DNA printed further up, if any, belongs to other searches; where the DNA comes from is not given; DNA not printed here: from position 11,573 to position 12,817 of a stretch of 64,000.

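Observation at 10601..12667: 688-aa fusion of an unrecognised ~340-aa domain with an acyl-ACP-reductase-like domain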

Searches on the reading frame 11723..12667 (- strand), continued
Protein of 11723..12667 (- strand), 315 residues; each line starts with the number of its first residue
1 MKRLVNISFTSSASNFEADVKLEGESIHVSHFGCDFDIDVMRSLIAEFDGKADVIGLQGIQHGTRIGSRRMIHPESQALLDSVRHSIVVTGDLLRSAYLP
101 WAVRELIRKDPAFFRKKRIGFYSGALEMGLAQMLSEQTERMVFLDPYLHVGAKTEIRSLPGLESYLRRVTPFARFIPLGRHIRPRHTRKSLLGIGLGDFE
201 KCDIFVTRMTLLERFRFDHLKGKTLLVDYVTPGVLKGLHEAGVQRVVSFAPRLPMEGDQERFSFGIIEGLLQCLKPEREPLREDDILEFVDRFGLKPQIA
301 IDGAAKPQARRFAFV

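Call 70: find_encoding_contigs(protein=P0362, flank=6000, max_places=2)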
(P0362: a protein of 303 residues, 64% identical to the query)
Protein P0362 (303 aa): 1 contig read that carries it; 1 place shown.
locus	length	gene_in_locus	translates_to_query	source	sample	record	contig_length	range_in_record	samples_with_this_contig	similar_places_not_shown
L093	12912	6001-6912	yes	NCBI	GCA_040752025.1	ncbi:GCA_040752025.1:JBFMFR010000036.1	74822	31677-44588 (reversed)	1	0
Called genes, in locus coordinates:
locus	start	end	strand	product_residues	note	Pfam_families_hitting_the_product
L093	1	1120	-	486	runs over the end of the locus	PF06253:MTTB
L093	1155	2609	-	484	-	PF06253:MTTB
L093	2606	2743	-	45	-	-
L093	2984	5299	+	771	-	PF00069:Pkinase, PF01636:APH (faint), PF07714:PK_Tyr_Ser-Thr, PF03109:ABC1 (weak), PF13570:Beta-prop_ACSF4, PF13360:PQQ_2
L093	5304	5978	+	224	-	PF00753:Lactamase_B, PF19583:ODP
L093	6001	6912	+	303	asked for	-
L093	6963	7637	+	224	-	PF01553:Acyltransferase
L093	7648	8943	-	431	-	PF07690:MFS_1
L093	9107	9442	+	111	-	PF01740:STAS, PF13466:STAS_2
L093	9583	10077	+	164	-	PF13581:HATPase_c_2, PF02518:HATPase_c (weak)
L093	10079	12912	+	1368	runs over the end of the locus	PF13185:GAF_2, PF01590:GAF, PF01590:GAF, PF13185:GAF_2, PF01590:GAF, PF13185:GAF_2, PF13185:GAF_2, PF07228:SpoIIE, +2 more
